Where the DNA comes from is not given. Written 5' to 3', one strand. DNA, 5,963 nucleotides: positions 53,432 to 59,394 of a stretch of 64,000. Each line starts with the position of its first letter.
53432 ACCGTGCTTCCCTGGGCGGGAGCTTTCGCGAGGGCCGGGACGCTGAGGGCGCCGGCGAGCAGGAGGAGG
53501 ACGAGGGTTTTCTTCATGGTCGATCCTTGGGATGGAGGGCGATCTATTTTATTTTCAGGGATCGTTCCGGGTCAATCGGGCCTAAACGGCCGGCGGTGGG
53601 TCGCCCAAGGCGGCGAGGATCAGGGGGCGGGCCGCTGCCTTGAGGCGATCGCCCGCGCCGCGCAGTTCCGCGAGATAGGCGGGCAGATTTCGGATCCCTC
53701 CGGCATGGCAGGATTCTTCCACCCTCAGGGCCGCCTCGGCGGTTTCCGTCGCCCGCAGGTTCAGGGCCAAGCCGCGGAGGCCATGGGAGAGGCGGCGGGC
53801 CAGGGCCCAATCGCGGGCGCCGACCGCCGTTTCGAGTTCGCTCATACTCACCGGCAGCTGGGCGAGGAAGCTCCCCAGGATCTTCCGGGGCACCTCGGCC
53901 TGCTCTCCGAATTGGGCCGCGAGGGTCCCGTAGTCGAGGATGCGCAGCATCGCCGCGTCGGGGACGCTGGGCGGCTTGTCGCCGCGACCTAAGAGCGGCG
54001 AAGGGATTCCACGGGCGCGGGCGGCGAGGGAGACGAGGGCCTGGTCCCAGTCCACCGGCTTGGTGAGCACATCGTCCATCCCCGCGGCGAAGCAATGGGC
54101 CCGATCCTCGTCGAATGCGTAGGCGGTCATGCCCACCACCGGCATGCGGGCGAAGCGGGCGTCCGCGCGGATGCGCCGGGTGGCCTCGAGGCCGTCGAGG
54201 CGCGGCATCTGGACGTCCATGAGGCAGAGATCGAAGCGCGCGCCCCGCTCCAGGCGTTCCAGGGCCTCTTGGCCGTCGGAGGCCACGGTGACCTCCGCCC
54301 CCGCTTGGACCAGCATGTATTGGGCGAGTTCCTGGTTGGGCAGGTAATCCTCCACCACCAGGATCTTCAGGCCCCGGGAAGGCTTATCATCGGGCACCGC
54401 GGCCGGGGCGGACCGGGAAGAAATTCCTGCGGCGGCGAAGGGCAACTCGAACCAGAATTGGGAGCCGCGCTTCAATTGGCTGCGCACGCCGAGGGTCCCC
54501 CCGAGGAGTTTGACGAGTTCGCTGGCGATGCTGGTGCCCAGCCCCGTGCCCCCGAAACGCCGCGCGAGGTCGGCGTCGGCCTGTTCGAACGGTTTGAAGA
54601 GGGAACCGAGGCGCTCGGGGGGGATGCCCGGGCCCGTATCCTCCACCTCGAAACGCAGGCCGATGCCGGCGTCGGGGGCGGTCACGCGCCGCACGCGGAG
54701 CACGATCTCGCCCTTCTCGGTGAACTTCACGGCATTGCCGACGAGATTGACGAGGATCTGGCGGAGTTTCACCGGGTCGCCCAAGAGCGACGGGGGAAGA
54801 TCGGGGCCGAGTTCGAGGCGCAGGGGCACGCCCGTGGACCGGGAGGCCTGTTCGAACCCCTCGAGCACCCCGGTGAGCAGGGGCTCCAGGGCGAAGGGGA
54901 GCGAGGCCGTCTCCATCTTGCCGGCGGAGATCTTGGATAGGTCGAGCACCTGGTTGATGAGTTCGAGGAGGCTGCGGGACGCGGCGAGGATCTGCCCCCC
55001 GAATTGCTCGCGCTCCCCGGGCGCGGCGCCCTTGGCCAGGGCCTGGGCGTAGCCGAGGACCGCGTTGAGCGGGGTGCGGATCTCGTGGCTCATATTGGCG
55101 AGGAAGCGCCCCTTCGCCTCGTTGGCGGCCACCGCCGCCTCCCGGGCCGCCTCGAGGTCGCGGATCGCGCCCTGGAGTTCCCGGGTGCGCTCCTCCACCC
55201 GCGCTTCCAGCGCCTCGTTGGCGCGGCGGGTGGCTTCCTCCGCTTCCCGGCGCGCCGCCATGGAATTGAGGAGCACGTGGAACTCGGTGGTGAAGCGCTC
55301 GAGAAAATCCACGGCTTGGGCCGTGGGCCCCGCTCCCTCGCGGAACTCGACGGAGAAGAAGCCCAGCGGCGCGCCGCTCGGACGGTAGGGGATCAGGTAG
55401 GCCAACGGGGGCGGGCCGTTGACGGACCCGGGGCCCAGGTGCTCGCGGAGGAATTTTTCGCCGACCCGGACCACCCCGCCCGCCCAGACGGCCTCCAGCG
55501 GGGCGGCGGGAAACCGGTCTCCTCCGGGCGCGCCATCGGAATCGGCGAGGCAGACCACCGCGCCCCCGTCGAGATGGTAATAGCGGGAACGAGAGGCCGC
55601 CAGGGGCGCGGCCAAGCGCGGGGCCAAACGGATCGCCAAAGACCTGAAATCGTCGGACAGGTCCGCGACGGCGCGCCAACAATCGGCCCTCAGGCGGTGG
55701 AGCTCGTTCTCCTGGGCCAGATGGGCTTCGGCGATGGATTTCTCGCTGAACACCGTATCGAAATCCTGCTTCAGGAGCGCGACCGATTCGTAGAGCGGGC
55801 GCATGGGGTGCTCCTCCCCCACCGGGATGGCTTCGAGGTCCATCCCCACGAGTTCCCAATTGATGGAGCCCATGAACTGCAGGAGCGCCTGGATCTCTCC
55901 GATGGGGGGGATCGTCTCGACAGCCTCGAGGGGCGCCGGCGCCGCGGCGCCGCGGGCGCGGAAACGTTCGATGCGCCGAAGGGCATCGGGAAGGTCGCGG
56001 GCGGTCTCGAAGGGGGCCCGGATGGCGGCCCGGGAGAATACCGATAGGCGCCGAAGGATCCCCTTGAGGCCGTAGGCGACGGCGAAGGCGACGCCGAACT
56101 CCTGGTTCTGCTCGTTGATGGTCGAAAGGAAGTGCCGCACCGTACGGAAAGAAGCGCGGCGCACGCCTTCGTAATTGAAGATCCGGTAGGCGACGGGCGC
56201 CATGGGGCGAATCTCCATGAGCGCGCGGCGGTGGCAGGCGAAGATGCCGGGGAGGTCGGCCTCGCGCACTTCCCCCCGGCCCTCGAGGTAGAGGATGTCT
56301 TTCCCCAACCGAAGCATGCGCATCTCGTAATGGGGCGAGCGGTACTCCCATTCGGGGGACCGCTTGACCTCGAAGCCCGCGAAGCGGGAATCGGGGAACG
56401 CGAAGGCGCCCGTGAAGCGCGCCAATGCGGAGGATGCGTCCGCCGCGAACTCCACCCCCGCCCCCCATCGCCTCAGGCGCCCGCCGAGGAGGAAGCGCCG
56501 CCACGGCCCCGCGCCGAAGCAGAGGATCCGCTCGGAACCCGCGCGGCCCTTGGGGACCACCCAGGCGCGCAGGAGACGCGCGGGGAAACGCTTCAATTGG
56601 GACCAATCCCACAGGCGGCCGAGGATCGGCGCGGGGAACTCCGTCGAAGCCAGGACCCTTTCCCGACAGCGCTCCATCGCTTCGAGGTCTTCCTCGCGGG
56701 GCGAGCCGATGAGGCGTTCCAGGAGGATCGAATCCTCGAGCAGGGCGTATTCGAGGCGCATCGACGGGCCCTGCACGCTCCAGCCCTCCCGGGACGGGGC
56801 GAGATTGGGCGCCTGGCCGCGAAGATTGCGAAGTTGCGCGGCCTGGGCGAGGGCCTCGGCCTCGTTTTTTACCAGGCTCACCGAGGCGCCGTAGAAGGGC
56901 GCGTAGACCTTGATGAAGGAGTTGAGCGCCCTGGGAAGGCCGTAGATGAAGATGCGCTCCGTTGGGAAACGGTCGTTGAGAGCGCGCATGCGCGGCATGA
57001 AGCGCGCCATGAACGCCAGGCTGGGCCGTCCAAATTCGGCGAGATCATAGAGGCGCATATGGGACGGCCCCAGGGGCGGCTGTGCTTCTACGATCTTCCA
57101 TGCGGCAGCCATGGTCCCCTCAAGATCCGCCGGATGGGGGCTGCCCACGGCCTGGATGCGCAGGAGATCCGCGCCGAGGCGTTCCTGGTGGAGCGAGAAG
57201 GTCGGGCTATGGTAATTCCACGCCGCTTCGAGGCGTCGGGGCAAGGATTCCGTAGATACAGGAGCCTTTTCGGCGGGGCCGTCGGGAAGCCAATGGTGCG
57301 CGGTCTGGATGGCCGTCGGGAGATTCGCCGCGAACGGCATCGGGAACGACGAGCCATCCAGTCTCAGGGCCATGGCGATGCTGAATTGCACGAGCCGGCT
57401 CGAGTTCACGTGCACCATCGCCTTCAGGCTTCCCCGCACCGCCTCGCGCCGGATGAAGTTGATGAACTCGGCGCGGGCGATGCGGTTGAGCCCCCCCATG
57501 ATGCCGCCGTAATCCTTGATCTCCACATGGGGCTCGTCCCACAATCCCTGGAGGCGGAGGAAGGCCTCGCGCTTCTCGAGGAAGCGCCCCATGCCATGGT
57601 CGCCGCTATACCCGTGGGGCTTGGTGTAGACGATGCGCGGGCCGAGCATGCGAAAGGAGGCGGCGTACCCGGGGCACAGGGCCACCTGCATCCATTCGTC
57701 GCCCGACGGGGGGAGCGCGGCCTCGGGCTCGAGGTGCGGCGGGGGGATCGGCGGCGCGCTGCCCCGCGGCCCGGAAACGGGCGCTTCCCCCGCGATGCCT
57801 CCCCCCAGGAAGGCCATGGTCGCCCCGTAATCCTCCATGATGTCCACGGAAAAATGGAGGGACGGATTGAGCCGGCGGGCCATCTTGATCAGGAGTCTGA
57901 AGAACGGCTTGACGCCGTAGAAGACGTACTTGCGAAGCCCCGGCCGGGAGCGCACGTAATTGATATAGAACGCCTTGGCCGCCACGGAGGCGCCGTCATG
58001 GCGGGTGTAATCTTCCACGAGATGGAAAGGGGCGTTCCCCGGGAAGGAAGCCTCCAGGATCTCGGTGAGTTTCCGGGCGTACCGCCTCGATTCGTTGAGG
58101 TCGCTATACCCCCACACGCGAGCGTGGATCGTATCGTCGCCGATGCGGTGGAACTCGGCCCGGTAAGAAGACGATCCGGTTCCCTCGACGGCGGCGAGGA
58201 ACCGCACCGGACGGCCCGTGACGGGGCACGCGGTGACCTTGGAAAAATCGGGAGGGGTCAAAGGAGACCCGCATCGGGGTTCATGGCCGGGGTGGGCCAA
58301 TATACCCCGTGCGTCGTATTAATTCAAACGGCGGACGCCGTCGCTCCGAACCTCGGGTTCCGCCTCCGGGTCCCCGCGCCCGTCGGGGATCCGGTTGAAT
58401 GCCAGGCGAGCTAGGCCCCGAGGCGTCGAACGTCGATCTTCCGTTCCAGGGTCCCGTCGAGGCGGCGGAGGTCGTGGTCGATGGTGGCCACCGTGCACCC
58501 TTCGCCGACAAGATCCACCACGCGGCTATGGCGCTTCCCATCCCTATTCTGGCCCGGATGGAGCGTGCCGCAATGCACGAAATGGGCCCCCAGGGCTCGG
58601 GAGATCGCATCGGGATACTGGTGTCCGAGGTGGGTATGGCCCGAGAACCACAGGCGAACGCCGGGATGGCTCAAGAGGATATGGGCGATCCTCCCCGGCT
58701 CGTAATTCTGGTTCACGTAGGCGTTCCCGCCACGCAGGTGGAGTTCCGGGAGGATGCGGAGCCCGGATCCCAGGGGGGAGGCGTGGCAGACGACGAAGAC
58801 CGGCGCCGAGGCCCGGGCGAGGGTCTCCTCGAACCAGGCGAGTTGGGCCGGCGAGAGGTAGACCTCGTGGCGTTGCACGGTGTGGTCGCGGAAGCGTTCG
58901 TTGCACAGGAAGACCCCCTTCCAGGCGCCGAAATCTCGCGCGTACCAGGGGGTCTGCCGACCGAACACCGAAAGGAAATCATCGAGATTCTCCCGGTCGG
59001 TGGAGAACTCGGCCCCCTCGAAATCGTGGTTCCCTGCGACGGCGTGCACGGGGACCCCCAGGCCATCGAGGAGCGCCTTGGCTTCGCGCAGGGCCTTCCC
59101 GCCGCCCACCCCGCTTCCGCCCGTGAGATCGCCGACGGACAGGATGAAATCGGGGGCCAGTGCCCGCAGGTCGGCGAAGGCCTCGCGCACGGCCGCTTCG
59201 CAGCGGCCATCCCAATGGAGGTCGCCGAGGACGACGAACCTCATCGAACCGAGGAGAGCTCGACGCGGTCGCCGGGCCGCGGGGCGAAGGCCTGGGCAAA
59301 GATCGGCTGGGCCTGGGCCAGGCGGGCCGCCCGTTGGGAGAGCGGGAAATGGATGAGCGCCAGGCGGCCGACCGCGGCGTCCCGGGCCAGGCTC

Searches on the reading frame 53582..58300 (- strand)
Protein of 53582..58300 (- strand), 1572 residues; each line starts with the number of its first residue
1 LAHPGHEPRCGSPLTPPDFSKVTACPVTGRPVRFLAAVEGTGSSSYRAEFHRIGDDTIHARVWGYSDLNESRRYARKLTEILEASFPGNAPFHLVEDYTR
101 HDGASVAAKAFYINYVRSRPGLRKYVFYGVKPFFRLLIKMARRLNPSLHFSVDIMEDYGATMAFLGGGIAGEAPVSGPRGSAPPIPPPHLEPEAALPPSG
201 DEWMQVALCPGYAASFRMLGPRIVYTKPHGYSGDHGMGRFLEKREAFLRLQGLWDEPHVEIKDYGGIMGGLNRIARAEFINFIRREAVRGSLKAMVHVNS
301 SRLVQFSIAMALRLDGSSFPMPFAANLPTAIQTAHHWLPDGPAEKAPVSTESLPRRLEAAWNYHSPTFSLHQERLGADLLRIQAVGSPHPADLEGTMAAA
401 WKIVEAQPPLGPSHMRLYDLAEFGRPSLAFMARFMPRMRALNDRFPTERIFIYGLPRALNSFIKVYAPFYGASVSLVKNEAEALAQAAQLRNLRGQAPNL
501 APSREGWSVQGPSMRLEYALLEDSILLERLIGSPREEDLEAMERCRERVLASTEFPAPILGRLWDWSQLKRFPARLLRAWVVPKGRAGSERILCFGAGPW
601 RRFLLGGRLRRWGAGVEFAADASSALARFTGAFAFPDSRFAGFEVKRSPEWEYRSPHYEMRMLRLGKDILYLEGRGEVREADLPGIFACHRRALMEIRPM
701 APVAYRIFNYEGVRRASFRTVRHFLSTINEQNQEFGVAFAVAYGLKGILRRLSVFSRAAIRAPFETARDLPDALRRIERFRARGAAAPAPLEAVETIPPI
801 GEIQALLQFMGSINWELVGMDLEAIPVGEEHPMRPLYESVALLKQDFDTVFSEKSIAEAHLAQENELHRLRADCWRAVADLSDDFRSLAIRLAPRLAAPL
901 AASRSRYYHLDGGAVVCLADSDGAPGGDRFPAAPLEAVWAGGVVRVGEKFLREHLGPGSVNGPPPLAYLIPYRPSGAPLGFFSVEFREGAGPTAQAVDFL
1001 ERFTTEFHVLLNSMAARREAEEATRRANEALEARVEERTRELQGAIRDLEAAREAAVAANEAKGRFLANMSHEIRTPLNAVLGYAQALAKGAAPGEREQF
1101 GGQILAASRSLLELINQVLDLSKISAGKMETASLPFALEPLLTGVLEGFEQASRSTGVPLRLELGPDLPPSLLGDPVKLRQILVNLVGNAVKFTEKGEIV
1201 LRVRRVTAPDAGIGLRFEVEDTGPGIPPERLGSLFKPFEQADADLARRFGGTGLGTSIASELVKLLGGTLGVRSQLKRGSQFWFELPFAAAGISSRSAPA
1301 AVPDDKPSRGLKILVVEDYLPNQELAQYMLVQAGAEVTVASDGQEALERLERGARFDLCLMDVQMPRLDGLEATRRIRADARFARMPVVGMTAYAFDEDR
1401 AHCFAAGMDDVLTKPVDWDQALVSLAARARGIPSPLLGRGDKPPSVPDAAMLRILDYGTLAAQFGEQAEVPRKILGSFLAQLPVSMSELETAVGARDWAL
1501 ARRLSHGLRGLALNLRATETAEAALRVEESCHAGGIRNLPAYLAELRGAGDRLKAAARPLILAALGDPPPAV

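Call 65: search_protein_families(library=pfam, proteins=[window:53582-58300:-], max_evalue=0.0001)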
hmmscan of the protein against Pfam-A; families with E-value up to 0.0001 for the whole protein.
window:53582-58300:- (1572 aa): 4 families
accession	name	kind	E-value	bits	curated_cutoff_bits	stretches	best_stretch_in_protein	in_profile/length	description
PF02518.31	HATPase_c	-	2.4e-27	96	26.4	1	1174-1289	1-110/111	Histidine kinase-, DNA gyrase B-, and HSP90-like ATPase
PF00072.30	Response_reg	-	1e-23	84.1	30.2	1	1313-1420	1-105/111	Response regulator receiver domain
PF00512.31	HisKA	-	2.4e-19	69.6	26.9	1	1062-1127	1-66/66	His Kinase A (phospho-acceptor) domain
PF01627.28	Hpt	-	1.8e-07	31.7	24.6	1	1474-1555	2-83/84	Hpt domain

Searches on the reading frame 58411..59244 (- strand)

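Call 65: search_protein_families(library=pfam, proteins=[window:58411-59244:-], max_evalue=0.0001)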
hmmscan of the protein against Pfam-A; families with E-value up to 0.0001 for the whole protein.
window:58411-59244:- (277 aa): 2 families
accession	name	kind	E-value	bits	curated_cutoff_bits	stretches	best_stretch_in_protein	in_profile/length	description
PF00149.33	Metallophos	-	2.7e-20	74.1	21.5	1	1-205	1-189/191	Calcineurin-like phosphoesterase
PF12850.12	Metallophos_2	-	4.8e-08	33.6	27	1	1-83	1-70/154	Calcineurin-like phosphoesterase superfamily domain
